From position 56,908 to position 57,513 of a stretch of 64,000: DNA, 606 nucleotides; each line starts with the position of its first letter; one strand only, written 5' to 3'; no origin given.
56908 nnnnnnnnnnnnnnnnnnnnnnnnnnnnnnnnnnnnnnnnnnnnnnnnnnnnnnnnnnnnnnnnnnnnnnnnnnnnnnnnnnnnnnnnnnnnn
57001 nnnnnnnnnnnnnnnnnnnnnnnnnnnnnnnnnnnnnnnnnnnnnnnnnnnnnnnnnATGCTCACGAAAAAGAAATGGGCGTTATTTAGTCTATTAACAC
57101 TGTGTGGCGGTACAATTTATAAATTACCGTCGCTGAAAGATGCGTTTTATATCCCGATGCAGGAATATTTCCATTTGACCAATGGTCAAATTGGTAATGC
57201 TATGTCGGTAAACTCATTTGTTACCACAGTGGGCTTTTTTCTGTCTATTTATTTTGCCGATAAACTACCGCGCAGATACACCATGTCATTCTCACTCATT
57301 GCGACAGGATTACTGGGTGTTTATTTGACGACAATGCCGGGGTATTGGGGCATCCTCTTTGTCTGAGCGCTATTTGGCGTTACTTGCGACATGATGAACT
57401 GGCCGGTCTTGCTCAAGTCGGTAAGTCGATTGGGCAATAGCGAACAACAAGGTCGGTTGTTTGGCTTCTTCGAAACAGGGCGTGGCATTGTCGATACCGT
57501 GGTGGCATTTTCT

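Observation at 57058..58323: yihN carries a single in-frame TGA (57364-57366) splitting an otherwise intact MFS transporter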

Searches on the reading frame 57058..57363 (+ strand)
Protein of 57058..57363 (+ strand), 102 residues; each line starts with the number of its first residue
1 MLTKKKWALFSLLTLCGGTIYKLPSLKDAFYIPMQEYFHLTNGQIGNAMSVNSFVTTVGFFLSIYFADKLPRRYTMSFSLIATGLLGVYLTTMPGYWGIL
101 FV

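Call 27: list_cluster_members(proteins=[window:57058-57363:+, window:57391-58320:+])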
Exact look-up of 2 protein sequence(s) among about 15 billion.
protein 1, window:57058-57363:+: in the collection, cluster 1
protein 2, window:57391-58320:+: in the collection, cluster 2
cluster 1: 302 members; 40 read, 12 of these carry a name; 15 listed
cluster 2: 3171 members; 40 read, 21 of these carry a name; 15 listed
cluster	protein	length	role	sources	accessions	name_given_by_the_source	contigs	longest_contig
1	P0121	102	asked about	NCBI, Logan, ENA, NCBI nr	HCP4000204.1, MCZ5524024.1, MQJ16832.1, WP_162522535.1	TPA: hypothetical protein ODN27_004493, partial [Escherichia coli] | MFS transporter [Escherichia coli]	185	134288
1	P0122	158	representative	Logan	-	-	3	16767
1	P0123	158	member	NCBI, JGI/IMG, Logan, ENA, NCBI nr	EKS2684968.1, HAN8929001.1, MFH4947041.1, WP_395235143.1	MFS transporter, partial [Escherichia coli] | MFS transporter [Escherichia coli]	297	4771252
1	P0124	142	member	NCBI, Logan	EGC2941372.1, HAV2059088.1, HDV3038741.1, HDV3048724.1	TPA: MFS transporter, partial [Escherichia coli]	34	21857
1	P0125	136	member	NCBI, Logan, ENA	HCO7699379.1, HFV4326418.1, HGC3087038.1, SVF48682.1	MFS transporter, partial [Escherichia coli]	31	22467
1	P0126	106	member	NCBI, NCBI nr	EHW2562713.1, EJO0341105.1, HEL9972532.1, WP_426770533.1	TPA: hypothetical protein U0R84_005613, partial [Klebsiella pneumoniae] | hypothetical protein [Escherichia coli]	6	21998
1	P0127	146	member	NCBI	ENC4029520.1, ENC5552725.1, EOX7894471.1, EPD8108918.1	MFS transporter, partial [Escherichia coli]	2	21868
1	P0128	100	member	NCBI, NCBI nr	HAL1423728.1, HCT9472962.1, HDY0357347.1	TPA: hypothetical protein OUD03_004375, partial [Escherichia coli] | MFS transporter [Escherichia coli]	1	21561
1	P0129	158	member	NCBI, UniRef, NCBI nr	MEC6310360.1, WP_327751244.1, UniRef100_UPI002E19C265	MFS transporter, partial [Escherichia coli] | MFS transporter n=1 Tax=Escherichia coli TaxID=562 RepID=UPI002E19C265 | MFS transporter [Escherichia coli]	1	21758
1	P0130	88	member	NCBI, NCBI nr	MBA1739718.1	MFS transporter, partial [Escherichia coli] | MFS transporter [Escherichia coli]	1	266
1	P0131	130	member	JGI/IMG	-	sugar phosphate permease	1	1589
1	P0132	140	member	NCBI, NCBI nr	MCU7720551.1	MFS transporter, partial [Escherichia coli] | MFS transporter [Escherichia coli]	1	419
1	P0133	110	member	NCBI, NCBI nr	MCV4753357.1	MFS transporter, partial [Escherichia coli] | MFS transporter [Escherichia coli]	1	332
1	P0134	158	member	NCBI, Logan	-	-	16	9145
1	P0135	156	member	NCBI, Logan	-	-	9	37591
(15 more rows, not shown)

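Call 29: find_encoding_contigs(protein=P0121, flank=4000, max_places=10)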
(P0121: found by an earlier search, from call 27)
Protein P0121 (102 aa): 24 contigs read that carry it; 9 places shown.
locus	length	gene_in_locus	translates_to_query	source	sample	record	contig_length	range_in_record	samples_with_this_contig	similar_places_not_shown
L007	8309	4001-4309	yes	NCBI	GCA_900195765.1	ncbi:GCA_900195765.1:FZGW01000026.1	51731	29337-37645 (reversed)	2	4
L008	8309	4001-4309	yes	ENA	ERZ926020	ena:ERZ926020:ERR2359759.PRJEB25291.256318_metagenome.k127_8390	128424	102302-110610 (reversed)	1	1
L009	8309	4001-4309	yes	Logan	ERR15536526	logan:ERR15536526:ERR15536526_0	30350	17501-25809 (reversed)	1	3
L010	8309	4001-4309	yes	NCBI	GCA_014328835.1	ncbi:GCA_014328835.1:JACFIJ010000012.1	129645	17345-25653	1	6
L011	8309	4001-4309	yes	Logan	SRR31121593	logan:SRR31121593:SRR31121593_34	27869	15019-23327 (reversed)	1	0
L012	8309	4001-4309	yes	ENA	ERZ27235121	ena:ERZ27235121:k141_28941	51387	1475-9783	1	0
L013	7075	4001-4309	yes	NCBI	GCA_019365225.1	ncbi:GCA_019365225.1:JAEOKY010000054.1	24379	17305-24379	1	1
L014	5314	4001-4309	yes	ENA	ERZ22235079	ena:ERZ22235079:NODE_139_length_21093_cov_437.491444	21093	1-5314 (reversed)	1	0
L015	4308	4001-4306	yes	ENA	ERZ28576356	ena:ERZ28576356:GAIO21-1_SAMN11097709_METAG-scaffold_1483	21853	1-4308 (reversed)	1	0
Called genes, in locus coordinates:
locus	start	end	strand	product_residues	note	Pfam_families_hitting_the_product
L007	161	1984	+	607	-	PF00009:GTP_EFTU, PF01926:MMR_HSR1 (weak), PF22042:EF-G_D2, PF03144:GTP_EFTU_D2, PF00679:EFG_C, PF21018:BipA_C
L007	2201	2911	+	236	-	PF00392:GntR, PF07702:UTRA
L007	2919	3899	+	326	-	PF01261:AP_endonuc_2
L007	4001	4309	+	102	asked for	PF07690:MFS_1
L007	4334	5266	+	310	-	PF07690:MFS_1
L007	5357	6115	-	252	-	PF07642:BBP2 (weak), PF06178:KdgM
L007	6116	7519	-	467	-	PF13347:MFS_2, PF07690:MFS_1 (weak)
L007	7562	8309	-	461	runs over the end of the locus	PF13347:MFS_2, PF07690:MFS_1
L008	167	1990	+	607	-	PF00009:GTP_EFTU, PF01926:MMR_HSR1 (weak), PF22042:EF-G_D2, PF03144:GTP_EFTU_D2, PF00679:EFG_C, PF21018:BipA_C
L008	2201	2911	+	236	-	PF00392:GntR, PF07702:UTRA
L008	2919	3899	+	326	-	PF01261:AP_endonuc_2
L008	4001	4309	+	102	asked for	PF07690:MFS_1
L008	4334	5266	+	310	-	PF07690:MFS_1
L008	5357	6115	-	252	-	PF07642:BBP2 (faint), PF06178:KdgM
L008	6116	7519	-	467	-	PF13347:MFS_2, PF07690:MFS_1 (weak)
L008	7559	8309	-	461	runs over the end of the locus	PF13347:MFS_2, PF07690:MFS_1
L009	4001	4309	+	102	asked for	PF07690:MFS_1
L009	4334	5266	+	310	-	PF07690:MFS_1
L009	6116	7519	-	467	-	PF13347:MFS_2, PF07690:MFS_1 (weak)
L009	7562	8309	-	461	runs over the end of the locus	PF13347:MFS_2, PF07690:MFS_1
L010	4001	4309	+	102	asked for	PF07690:MFS_1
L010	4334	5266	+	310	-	PF07690:MFS_1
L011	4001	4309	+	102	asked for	PF07690:MFS_1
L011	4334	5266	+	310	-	PF07690:MFS_1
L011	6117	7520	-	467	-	PF13347:MFS_2, PF07690:MFS_1 (weak)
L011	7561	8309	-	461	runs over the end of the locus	PF13347:MFS_2, PF07690:MFS_1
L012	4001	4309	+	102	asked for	PF07690:MFS_1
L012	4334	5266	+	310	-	PF07690:MFS_1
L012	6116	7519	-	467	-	PF13347:MFS_2, PF07690:MFS_1 (weak)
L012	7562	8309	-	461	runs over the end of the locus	PF13347:MFS_2, PF07690:MFS_1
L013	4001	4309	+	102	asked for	PF07690:MFS_1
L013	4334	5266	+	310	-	PF07690:MFS_1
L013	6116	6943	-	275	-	PF13347:MFS_2, PF07690:MFS_1 (weak)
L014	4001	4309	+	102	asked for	PF07690:MFS_1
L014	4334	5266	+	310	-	PF07690:MFS_1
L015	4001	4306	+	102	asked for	PF07690:MFS_1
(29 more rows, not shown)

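Call 50: search_protein_families(proteins=[window:57058-57363:+], library=ncbifam, max_evalue=0.001)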
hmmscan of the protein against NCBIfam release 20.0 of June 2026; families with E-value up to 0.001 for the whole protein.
window:57058-57363:+ (102 aa): 1 family
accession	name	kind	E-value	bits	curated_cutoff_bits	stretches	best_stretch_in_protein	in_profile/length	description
TIGR00881.1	2A0104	subfamily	1.9e-06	27.2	407.75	1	34-98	21-85/379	phosphoglycerate transporter protein PgtP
